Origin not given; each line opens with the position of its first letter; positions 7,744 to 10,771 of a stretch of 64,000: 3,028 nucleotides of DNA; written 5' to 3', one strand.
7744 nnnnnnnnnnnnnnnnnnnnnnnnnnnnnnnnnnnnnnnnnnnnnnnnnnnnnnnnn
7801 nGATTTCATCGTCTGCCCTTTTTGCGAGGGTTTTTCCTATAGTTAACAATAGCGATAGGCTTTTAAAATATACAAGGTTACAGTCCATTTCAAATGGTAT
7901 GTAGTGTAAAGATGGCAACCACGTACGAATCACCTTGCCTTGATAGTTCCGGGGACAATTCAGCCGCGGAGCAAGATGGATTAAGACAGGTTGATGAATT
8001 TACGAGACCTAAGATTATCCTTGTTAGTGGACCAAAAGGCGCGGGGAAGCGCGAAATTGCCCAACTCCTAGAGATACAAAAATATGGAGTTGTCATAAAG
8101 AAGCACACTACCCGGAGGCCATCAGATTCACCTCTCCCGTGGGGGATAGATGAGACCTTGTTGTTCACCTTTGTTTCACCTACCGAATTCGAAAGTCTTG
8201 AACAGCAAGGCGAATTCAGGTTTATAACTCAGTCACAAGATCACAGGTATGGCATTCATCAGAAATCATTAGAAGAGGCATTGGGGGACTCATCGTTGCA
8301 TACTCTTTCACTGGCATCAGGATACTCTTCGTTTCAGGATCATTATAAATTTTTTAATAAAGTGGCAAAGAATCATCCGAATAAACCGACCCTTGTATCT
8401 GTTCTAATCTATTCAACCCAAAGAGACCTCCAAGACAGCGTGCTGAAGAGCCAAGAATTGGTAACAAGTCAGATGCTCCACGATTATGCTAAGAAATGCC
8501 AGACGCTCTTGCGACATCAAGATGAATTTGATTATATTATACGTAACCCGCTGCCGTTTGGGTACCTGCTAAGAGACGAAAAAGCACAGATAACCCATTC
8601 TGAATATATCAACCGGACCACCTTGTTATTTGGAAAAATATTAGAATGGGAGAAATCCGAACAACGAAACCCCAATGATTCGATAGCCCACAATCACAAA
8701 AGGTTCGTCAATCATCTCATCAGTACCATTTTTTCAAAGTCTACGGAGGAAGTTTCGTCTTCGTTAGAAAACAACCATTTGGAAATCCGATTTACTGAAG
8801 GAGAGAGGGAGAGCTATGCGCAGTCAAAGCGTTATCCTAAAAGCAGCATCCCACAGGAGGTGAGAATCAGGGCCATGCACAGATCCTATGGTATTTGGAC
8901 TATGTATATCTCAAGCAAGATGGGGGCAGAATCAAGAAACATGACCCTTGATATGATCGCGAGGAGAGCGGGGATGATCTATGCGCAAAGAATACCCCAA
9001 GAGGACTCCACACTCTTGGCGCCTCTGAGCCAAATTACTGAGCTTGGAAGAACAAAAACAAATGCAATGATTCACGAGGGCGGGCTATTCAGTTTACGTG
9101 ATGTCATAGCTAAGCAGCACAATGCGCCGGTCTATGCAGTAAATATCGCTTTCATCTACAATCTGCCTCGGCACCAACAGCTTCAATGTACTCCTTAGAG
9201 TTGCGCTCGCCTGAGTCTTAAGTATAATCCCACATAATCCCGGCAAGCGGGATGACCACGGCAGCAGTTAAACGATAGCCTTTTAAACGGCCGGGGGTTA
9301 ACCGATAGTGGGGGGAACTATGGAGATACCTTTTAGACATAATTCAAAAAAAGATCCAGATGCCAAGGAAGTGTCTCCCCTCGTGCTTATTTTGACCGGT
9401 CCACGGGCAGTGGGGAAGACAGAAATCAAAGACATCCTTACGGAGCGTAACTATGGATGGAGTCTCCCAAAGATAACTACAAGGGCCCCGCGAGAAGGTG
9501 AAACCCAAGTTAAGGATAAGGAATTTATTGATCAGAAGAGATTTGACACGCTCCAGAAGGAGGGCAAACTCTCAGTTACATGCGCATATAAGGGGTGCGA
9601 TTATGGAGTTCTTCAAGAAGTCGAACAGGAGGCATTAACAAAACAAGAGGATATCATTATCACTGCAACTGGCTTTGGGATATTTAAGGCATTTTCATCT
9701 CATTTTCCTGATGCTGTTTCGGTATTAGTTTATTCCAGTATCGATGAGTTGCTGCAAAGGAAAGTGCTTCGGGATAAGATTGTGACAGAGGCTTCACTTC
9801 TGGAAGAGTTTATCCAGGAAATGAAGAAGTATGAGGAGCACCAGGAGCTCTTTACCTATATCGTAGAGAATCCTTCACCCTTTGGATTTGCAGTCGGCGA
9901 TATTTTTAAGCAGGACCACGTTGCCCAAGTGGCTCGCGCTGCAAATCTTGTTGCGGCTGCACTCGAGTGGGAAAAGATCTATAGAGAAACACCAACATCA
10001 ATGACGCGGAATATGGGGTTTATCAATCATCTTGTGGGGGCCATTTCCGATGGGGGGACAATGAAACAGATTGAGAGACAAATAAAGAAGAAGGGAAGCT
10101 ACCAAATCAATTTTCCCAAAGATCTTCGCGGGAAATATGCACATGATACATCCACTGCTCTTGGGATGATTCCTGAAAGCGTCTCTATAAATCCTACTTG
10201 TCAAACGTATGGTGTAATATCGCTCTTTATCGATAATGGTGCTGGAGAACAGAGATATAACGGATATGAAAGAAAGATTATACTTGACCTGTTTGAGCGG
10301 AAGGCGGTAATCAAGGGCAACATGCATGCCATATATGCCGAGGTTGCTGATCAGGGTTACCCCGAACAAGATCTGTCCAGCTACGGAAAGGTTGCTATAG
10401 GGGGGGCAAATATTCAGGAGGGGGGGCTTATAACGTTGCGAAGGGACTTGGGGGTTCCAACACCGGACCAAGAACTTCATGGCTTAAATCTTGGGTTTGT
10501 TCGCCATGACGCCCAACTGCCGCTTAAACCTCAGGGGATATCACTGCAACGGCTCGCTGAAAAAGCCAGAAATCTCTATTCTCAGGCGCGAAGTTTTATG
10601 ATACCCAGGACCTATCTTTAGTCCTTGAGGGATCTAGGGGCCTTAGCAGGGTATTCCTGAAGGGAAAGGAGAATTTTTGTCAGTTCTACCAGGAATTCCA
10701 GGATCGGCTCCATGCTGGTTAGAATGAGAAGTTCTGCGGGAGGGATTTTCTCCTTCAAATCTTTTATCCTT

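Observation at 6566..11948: Low-GC cassette: two tandem guanylate-kinase-like fusion proteins bracketed by duplicated AbrB-PhoU regulator plus small acidic protein modules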

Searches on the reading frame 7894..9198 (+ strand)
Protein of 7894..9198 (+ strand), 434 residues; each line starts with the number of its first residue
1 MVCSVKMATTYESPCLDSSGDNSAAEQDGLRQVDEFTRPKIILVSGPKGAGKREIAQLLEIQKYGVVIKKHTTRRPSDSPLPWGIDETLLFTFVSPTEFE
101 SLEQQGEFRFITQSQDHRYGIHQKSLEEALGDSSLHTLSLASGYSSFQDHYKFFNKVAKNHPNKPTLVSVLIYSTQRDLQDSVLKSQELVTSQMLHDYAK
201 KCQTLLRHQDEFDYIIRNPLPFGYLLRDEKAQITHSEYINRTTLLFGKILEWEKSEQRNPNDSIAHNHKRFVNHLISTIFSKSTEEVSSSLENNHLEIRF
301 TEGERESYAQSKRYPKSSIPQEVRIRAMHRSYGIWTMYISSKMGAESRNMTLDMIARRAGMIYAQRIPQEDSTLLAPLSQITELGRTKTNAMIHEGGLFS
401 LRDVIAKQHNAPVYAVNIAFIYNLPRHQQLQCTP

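Call 3: search_protein_families(library=pfam, proteins=[window:7894-9198:+], max_evalue=0.01)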
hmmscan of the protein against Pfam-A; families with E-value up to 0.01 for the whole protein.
window:7894-9198:+ (434 aa): 2 families
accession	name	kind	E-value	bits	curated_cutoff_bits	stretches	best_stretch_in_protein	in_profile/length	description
PF00625.27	Guanylate_kin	-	6.6e-07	29.6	25.2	1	40-218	3-165/182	Guanylate kinase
PF06414.18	Zeta_toxin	-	0.0053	16.7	22.3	0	33-60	10-37/199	Zeta toxin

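Call 4: search_protein_families(library=ncbifam, proteins=[window:7894-9198:+], max_evalue=0.01)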
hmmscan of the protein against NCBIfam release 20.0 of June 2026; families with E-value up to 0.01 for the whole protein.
window:7894-9198:+ (434 aa): 3 families
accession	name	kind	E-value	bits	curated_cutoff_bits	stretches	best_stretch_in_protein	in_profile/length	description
TIGR03263.1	guanyl_kin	equivalog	8.1e-08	32.1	160.45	1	40-218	2-164/180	guanylate kinase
NF011325.0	PRK14738.1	equivalog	3.7e-06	26.4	263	1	35-131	9-101/206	guanylate kinase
NF011324.0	PRK14737.1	equivalog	0.0017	18.1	318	1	38-218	4-168/187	guanylate kinase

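Call 12: find_homologous_proteins(query=window:7894-9198:+, max_evalue=0.01)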
Query window:7894-9198:+ (434 aa): 1 proteins with E <= 0.01 among 4191 candidates.
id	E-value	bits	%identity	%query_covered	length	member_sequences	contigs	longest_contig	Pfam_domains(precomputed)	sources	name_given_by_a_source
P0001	1.7e-288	974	100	100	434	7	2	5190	PF00625.28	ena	-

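Call 13: find_encoding_contigs(protein=P0001, flank=10000, max_places=6)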
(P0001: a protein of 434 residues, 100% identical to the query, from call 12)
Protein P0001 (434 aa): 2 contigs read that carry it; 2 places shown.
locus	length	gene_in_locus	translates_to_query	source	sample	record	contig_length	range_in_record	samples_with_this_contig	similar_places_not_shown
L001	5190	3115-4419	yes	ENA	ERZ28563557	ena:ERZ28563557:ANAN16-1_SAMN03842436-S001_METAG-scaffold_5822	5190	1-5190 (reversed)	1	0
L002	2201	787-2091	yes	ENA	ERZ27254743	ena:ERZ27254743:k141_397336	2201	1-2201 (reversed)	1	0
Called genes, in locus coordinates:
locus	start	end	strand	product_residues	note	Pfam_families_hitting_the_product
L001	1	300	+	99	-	?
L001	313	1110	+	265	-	PF00709:Adenylsucc_synt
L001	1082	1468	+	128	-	-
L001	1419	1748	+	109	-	-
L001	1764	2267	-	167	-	-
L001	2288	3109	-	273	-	-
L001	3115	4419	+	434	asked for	PF00625:Guanylate_kin (weak)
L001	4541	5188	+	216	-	?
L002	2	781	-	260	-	?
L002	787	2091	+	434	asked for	PF00625:Guanylate_kin (weak)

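Call 69: search_protein_families(library=padloc, proteins=[window:7894-9198:+], max_evalue=0.01)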
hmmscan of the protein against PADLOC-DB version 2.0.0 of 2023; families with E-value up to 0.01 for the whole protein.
window:7894-9198:+ (434 aa): 0 families

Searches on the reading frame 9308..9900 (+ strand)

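Call 66: search_solved_structures(query=window:9308-9900:+, max_evalue=0.01, show_alignments=3)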
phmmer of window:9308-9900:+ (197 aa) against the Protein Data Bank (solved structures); distinct sequences matched with E-value up to 0.01: 21.
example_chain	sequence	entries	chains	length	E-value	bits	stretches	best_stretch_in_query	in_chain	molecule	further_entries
3tau_A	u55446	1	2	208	4.1e-10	42.8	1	24-188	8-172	Guanylate kinase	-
4qrh_A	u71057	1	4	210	5e-10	42.5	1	24-189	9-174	Guanylate kinase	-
2j41_A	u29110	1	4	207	5.5e-10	42.4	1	24-189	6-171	GUANYLATE KINASE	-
3lnc_A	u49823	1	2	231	1.3e-09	41.1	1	25-188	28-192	Guanylate kinase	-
1znw_A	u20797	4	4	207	2.2e-08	37.1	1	25-147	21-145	Guanylate kinase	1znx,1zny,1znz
28rz_A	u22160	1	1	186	2.6e-08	36.9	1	26-150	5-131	Guanylate kinase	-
1s4q_A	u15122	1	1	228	2.8e-08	36.8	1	25-145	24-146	Guanylate kinase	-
1z8f_A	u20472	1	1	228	1.2e-07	34.8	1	25-144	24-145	Guanylate kinase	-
3tr0_A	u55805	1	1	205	3e-07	33.5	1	27-189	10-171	Guanylate kinase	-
2qor_A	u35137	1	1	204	3.3e-07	33.3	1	24-186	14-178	Guanylate kinase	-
1z6g_A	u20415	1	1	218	4e-06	29.8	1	23-156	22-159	guanylate kinase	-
4f4j_A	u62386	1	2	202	1.8e-05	27.7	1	27-108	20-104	Guanylate kinase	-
7n6g_6M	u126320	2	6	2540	3.6e-05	26.7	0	21-90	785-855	FAP42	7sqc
9ijj_4P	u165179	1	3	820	0.0001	25.2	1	26-104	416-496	Leucine-rich repeat and guanylate kinase domain-containing protein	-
9jae_A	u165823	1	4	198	0.00014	24.7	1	24-186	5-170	Guanylate kinase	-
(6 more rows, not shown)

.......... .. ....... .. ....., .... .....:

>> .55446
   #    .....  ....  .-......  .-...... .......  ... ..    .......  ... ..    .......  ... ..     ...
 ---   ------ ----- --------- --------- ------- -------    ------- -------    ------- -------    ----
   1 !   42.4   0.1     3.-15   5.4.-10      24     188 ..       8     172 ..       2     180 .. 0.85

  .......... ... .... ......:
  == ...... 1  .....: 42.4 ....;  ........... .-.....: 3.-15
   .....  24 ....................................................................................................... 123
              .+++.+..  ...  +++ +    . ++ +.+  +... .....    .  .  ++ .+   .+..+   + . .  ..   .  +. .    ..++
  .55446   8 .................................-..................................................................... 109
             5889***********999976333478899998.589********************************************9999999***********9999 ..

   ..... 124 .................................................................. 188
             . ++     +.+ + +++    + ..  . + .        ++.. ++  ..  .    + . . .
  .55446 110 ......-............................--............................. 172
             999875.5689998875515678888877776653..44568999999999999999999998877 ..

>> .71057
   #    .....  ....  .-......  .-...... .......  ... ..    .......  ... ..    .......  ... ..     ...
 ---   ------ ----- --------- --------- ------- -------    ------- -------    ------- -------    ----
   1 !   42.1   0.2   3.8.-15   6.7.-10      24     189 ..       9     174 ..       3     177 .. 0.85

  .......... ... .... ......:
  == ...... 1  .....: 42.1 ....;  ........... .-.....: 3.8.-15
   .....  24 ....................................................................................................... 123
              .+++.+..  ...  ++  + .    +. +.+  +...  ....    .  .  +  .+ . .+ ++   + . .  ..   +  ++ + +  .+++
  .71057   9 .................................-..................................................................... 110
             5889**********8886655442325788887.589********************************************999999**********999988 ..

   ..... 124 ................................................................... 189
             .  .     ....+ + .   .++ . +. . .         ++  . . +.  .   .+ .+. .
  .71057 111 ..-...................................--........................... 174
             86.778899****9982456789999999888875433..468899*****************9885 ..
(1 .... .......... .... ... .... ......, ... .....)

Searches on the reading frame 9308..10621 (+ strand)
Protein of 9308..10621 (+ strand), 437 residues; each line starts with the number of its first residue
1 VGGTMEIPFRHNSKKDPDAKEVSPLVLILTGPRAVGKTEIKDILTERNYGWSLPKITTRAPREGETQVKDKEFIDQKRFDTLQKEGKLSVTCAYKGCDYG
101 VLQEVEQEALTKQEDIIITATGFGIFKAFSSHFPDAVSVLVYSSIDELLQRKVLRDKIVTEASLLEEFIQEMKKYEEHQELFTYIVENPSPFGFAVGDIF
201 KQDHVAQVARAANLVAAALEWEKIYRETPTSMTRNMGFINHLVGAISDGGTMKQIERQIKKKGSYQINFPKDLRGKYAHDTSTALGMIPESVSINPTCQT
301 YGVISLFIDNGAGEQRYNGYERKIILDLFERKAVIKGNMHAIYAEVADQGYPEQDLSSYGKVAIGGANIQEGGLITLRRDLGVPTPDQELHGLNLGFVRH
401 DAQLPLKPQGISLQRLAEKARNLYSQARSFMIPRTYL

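Call 3: search_protein_families(library=pfam, proteins=[window:9308-10621:+], max_evalue=0.01)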
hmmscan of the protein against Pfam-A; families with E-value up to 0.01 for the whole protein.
window:9308-10621:+ (437 aa): 1 family
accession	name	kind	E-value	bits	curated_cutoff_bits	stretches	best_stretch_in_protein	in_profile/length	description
PF00625.27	Guanylate_kin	-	2.8e-08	34.1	25.2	1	27-188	5-165/182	Guanylate kinase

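Call 4: search_protein_families(library=ncbifam, proteins=[window:9308-10621:+], max_evalue=0.01)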
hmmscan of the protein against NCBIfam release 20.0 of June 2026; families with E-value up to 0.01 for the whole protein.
window:9308-10621:+ (437 aa): 4 families
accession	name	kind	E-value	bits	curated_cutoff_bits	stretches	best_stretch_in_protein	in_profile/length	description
TIGR03263.1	guanyl_kin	equivalog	3.2e-14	53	160.45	1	26-188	3-164/180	guanylate kinase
NF011325.0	PRK14738.1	equivalog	6.2e-12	45.2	263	1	19-189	8-177/206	guanylate kinase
NF011324.0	PRK14737.1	equivalog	1.1e-05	25.3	318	1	24-188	5-168/187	guanylate kinase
TIGR02322.1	phosphon_PhnN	equivalog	7.5e-05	22.5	156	1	28-157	5-133/179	phosphonate metabolism protein/1,5-bisphosphokinase (PRPP-forming) PhnN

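Call 5: find_encoding_contigs(protein=window:9308-10621:+, flank=10000, max_places=6)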
Protein window:9308-10621:+ (437 aa): no gene with exactly this product is on record in the collection.

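Call 9: find_homologous_proteins(query=window:9308-10621:+, max_evalue=0.001)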
Query window:9308-10621:+: 7761 candidates shared short words with the query, none scored E <= 0.001.

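Call 42: find_related_loci(query=A4, collection=genome_contigs, flank=10000)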
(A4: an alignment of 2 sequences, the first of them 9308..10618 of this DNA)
Query A4 (437 aa) in genome_contigs; peptide patterns used: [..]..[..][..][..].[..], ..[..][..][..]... (x = any residue, [..] = any of these).
313 stretches matched a pattern, but none encodes a relative of the query by tblastn (E <= 1e-3).

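Call 51: predict_structure(alignment_id=A3)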
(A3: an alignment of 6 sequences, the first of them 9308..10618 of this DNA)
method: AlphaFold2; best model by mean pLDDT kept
length: 437 residues; sequences in the alignment: 6
mean_pLDDT: 77.7   pTM: 0.79
mean pLDDT of the five models: 77.7, 68.6, 66.2, 64.3, 60.8
residues with pLDDT >= 90: 92; 70-90: 242; 50-70: 65; < 50: 38
segments of 3 or more residues with pLDDT < 50: 1-21, 66-68, 156-160, 193-197, 434-437
pLDDT, mean of each block of 10 residues (from residue 1): 26 35 81 83 89 89 58 91 94 90 88 87 90 92 74 50 73 86 85 52 76 87 82 81 87 89 90 92 91 87 87 71 89 67 68 75 84 82 63 86 72 75 72 46
secondary structure, 60 per line:
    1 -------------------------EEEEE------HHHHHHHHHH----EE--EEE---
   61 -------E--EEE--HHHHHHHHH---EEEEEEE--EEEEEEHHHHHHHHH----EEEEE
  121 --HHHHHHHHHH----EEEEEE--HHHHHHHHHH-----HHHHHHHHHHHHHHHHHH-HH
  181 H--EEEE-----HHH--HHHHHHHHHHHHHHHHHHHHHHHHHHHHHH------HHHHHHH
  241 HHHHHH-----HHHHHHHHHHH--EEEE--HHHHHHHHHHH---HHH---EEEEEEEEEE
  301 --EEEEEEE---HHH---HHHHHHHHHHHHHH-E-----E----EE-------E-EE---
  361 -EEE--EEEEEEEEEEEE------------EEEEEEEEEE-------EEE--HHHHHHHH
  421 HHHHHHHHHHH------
elements in order: E26-30 H37-46 E55-57 E71-73 H76-84 E88-94 E97-102 H103-111 E116-120 H123-132 E137-142 H145-154 H160-177 E184-187 H198-227 H234-246 H252-262 E265-268 H271-281 E291-300 E303-309 H319-332 E362-364 E367-378 E391-400 E408-410 H413-431

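Call 69: search_protein_families(library=padloc, proteins=[window:9308-10621:+], max_evalue=0.01)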
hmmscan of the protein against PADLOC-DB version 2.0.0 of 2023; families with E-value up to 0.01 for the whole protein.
window:9308-10621:+ (437 aa): 1 family
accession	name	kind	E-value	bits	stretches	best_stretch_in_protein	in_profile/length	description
PDLC03838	DolB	-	0.0085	13.4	0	20-45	162-187/375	-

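Call 77: find_related_loci(query=A8, collection=metagenome_contigs, flank=6000)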
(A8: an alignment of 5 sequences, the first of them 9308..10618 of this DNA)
Query A8 (437 aa) in metagenome_contigs; peptide patterns used: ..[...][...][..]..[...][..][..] (x = any residue, [..] = any of these).
599 stretches matched a pattern (row limit reached: there are more); 20 encode a relative of the query (tblastn E <= 1e-3); 20 distinct loci.
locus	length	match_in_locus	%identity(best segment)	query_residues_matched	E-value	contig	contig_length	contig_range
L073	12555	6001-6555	26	3-188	9e-10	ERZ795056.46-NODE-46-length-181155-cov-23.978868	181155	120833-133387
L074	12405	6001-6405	27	21-156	2e-9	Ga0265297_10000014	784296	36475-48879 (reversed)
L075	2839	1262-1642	32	26-151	1e-8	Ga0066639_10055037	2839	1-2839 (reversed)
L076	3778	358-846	29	26-188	4e-8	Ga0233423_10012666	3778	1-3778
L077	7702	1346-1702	31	25-141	6e-8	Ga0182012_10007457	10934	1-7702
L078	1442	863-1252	30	25-153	9e-8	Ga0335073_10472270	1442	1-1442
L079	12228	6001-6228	35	26-100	2e-7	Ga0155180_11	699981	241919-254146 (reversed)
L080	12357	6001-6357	32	25-141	2e-7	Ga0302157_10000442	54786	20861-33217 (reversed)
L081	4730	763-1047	37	26-118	2e-7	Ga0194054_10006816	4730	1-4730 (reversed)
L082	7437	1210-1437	34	25-100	2e-7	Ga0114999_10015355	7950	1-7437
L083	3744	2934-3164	39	26-100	2e-7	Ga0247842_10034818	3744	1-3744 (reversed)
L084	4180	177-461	37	26-118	2e-7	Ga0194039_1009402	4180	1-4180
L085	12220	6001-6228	34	25-100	5e-7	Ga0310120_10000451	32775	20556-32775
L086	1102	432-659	34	25-100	8e-7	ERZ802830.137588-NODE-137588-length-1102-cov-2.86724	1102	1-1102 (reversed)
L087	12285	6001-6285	28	25-118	2e-6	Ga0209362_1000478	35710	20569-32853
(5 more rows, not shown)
